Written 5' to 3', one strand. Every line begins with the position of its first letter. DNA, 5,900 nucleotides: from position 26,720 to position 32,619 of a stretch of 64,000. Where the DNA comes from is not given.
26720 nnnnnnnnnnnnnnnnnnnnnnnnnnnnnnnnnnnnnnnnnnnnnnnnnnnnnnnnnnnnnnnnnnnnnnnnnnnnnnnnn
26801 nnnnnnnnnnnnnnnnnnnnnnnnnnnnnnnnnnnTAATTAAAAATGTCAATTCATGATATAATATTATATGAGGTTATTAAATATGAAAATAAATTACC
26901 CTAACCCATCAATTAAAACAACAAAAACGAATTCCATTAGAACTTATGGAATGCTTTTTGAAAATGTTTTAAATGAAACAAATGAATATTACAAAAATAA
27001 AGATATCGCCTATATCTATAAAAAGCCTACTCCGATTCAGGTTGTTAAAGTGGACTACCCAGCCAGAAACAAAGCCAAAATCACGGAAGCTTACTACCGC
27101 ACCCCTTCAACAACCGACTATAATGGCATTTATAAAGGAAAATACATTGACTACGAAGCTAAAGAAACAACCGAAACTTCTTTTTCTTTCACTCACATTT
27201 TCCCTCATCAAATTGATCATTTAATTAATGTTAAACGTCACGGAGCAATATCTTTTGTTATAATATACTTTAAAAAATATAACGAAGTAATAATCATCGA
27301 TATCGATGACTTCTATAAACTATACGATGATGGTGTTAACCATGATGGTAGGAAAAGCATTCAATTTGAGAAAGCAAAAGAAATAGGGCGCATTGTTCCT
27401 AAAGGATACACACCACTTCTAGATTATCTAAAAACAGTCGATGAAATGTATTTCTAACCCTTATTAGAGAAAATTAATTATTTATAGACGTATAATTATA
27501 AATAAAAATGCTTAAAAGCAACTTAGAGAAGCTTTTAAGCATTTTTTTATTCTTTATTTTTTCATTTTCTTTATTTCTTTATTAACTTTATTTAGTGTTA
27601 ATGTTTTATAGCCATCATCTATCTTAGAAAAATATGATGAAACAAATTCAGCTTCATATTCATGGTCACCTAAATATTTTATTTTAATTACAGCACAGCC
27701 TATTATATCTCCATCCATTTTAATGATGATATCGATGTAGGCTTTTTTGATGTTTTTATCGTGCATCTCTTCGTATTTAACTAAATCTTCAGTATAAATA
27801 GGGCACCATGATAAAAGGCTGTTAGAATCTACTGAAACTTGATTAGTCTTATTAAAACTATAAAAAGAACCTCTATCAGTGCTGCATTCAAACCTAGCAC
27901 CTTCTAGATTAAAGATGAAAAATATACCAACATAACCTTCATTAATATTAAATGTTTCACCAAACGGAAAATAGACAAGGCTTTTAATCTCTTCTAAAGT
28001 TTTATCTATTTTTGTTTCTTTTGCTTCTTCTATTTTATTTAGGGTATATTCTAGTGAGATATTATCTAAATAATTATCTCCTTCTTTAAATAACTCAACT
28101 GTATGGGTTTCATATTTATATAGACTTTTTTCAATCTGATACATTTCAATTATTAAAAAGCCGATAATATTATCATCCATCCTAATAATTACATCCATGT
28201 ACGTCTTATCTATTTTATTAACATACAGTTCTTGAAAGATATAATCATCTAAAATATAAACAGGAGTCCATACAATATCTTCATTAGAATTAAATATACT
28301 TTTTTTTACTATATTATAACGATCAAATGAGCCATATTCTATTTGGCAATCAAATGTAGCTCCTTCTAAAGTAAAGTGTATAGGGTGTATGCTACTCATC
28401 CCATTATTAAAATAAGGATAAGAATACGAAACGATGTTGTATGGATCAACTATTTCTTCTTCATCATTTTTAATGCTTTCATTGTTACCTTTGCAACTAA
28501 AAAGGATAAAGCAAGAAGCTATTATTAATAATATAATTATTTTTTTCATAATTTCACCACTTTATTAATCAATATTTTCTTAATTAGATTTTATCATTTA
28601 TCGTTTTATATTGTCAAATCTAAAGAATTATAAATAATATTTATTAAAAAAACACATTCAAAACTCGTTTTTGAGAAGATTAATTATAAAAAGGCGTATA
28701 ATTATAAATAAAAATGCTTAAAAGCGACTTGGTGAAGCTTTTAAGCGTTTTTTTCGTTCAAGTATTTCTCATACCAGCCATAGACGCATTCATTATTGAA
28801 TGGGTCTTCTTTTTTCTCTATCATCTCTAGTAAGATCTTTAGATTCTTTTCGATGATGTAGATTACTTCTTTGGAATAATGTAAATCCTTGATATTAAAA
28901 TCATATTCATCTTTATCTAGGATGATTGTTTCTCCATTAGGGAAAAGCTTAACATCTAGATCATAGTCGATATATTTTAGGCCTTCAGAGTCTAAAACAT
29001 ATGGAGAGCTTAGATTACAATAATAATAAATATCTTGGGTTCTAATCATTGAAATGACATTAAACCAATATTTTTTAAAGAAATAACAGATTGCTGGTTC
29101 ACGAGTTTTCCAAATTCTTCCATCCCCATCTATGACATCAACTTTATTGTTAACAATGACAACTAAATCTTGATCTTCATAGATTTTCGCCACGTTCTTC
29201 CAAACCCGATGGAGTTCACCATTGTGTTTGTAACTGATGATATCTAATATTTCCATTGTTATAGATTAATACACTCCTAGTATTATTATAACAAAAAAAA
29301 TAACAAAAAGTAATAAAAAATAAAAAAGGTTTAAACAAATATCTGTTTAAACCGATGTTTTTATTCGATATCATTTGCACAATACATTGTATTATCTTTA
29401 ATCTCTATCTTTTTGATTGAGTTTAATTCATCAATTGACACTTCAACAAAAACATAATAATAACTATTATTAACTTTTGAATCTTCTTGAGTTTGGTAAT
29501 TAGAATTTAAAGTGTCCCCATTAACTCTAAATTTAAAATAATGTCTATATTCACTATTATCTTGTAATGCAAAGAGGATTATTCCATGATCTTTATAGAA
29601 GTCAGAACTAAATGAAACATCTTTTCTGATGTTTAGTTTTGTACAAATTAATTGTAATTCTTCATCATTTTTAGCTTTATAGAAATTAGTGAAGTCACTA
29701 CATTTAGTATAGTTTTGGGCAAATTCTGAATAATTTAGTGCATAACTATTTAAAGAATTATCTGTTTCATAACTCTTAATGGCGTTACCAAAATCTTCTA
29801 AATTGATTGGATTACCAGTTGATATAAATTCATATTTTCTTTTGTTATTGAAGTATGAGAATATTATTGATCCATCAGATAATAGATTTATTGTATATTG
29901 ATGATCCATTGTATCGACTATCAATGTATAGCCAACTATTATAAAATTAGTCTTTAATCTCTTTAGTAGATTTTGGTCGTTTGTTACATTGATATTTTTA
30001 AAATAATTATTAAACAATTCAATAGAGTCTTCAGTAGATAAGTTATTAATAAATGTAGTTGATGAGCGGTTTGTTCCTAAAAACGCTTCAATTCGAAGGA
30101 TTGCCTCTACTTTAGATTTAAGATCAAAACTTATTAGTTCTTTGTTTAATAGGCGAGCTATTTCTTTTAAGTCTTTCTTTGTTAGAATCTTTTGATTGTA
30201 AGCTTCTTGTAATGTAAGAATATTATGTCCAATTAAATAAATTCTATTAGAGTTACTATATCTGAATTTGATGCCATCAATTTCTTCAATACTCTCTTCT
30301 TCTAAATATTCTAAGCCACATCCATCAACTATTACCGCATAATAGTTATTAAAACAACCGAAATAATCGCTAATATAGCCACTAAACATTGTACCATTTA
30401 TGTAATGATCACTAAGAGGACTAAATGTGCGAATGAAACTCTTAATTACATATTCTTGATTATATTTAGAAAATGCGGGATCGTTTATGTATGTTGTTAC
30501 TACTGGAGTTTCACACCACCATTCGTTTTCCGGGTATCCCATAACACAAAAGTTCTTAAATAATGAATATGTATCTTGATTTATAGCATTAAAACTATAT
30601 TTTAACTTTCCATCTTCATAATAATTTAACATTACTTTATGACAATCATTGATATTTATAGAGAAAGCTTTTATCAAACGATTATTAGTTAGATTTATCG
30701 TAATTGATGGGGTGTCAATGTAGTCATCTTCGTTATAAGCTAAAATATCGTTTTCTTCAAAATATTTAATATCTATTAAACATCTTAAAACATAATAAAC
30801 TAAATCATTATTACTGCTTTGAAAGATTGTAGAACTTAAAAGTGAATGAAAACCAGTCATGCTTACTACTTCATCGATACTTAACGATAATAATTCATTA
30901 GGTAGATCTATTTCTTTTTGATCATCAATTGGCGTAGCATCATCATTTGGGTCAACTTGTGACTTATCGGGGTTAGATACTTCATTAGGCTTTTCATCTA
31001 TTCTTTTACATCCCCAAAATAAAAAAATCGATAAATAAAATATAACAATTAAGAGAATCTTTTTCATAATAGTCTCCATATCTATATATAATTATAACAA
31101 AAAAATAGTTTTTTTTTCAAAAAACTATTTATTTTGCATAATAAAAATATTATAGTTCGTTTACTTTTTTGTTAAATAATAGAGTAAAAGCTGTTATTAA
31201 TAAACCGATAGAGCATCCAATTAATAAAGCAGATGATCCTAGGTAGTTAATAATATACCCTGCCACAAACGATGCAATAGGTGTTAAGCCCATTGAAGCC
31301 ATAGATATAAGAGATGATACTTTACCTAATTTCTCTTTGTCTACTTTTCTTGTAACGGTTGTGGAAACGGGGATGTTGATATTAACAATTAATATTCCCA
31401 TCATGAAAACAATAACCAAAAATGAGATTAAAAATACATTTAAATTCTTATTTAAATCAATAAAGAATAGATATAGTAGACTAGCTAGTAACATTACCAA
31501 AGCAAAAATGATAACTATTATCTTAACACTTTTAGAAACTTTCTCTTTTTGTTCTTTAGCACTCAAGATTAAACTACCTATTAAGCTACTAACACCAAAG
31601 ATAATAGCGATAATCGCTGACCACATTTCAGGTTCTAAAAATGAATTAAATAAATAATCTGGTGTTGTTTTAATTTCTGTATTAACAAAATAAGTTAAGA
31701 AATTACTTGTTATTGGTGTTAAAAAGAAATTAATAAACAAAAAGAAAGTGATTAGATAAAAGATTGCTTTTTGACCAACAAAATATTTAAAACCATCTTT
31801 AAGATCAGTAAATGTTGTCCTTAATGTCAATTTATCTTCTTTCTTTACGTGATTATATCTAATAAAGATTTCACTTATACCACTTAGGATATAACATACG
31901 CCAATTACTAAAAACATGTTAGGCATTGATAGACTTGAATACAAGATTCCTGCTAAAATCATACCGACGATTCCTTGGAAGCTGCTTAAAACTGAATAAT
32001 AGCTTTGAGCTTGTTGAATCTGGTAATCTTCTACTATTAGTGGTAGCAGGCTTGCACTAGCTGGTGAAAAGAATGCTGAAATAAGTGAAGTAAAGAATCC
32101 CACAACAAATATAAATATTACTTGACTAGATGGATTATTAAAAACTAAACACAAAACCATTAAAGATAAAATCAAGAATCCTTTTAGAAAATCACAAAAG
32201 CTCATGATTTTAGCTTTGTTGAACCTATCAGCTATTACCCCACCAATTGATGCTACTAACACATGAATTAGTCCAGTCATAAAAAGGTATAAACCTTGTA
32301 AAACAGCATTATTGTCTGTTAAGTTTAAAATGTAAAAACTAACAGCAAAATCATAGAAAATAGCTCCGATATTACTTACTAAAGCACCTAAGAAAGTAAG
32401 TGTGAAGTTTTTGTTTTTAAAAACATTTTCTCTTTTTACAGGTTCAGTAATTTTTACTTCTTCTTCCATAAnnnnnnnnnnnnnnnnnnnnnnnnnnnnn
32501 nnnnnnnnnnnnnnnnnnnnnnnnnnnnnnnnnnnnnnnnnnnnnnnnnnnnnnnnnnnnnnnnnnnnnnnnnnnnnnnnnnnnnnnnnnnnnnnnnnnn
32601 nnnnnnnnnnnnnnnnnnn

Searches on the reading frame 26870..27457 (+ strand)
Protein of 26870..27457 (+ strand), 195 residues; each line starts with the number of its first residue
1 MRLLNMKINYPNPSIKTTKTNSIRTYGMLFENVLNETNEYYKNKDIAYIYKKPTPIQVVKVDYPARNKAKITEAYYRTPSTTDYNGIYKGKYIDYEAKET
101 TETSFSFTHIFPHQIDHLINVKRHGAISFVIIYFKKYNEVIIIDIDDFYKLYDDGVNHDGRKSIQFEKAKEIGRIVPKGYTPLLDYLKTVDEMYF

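Call 32: search_protein_families(library=pfam, proteins=[window:26870-27457:+], max_evalue=0.001)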
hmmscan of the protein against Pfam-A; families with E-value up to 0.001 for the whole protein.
window:26870-27457:+ (195 aa): 1 family
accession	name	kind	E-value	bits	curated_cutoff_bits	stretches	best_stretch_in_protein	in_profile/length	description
PF03838.20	RecU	-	1e-52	178.8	25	1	27-191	2-162/162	Recombination protein U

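Call 74: list_cluster_members(proteins=[window:26870-27457:+, window:22811-23728:-, window:20649-21566:-])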
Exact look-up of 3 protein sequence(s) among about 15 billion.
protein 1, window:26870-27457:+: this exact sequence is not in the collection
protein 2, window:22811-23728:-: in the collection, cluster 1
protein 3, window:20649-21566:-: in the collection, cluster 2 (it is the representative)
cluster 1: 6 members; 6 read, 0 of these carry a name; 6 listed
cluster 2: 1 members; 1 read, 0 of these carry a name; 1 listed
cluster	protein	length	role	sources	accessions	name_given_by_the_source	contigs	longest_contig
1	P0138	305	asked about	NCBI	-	-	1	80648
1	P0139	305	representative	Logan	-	-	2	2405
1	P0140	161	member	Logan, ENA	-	-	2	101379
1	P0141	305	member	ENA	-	-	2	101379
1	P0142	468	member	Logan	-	-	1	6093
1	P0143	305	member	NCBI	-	-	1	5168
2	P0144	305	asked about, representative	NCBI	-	-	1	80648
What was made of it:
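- Tried and rejected: Taxonomic naming through cluster members gave no names (call 74).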

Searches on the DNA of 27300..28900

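Call 50: search_rna_families(source=window, start=27300, end=28900, threshold=evalue, max_evalue=5)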
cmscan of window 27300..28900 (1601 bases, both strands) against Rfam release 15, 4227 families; matches with E-value up to 5: 7.
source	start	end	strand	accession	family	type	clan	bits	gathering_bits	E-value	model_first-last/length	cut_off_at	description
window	28715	28817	+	RF04312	trpB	Cis-reg;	-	23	59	2.2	1-107/107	no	trpB ncRNA motif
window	28678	28815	+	RF00515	PyrR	Cis-reg;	-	22.2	54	2.9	1-115/115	no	PyrR binding site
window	27968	28028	+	RF04312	trpB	Cis-reg;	-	21.5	59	4.4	1-107/107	no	trpB ncRNA motif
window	28703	28778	-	RF02054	STnc420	Gene; sRNA;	-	21.3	70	0.4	1-58/58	no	Salmonella enterica sRNA STnc420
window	27500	27549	+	RF03598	MIR6024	Gene; miRNA;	-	18.3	72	1.8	1-99/99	no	MIR6024 microRNA precursor family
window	28413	28521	-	RF00397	SNORA14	Gene; snRNA; snoRNA; HACA-box;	-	16.9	36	3.9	1-135/135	no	Small nucleolar RNA SNORA14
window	27500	27549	-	RF01473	rli41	Gene; sRNA;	-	14.9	55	3.5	1-494/494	no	Listeria sRNA rli41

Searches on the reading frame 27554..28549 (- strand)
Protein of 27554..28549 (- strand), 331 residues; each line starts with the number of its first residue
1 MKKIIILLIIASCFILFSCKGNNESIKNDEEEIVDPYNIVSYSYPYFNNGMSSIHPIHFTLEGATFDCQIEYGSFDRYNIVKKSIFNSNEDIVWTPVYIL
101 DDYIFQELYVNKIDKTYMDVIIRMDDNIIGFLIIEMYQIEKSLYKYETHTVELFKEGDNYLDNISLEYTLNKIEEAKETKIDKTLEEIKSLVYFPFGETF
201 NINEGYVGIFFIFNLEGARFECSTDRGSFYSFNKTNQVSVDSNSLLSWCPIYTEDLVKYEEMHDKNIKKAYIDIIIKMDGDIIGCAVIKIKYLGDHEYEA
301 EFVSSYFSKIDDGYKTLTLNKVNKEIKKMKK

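Call 32: search_protein_families(library=pfam, proteins=[window:27554-28549:-], max_evalue=0.001)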
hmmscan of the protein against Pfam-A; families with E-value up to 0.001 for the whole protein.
window:27554-28549:- (331 aa): 0 families

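Call 41: find_homologous_proteins(query=window:27554-28549:-, max_evalue=0.00001)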
Query window:27554-28549:- (331 aa): 4 proteins with E <= 0.00001 among 1801 candidates.
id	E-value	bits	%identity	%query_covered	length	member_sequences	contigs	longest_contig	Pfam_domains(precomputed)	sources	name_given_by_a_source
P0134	1.2e-215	733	100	100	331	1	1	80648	-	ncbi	-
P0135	4.5e-204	695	95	100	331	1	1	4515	-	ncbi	-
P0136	2.9e-192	656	89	100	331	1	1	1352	-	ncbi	-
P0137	2.3e-175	601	82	100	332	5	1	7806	-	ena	-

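Call 42: find_encoding_contigs(protein=P0137, flank=10000, max_places=3)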
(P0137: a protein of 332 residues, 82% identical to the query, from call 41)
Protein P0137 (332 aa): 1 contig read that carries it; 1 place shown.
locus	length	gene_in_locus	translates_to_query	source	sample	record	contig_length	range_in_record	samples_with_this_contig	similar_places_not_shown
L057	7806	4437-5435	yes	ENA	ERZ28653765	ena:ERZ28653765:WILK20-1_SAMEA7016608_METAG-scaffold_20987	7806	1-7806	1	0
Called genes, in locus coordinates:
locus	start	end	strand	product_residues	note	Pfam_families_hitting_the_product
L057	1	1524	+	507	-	?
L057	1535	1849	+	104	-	PF00085:Thioredoxin, PF14595:Thioredoxin_9 (weak), PF13098:Thioredoxin_2 (weak), PF13905:Thioredoxin_8 (faint)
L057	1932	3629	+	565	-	-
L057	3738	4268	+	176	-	PF04167:DUF402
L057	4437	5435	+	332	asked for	-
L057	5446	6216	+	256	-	-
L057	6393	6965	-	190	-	PF03838:RecU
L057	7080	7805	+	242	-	?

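Call 43: find_encoding_contigs(protein=P0135, flank=10000, max_places=3)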
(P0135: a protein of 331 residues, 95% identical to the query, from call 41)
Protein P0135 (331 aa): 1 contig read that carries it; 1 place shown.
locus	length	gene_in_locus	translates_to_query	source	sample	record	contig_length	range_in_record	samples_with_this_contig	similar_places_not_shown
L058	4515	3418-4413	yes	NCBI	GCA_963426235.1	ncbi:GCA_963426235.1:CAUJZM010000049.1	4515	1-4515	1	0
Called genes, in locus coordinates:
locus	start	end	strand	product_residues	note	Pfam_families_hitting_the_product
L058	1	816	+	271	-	?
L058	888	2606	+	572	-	-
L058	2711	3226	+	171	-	PF04167:DUF402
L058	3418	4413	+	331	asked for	-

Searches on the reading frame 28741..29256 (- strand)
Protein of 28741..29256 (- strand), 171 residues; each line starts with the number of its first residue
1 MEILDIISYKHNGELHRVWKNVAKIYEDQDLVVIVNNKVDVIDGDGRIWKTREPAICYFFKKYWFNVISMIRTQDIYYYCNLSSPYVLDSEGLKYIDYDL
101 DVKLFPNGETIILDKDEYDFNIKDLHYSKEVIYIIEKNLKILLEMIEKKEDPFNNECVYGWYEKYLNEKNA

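Call 32: search_protein_families(library=pfam, proteins=[window:28741-29256:-], max_evalue=0.001)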
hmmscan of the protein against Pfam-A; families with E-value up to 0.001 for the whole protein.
window:28741-29256:- (171 aa): 1 family
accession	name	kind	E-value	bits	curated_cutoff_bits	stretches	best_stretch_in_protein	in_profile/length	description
PF04167.18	DUF402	-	3.9e-17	62.6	23.9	1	54-118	2-68/68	Protein of unknown function (DUF402)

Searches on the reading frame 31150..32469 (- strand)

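Call 86: search_protein_families(library=pfam, proteins=[window:31150-32469:-], max_evalue=0.00001)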
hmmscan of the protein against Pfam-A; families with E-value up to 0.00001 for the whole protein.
window:31150-32469:- (439 aa): 2 families
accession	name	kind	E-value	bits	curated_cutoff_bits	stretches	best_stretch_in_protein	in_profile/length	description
PF07690.21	MFS_1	-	5.8e-27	94.9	33.4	1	26-392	2-339/347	Major Facilitator Superfamily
PF05977.19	MFS_3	-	9.9e-08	31.3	27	1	17-431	7-391/524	Transmembrane secretion effector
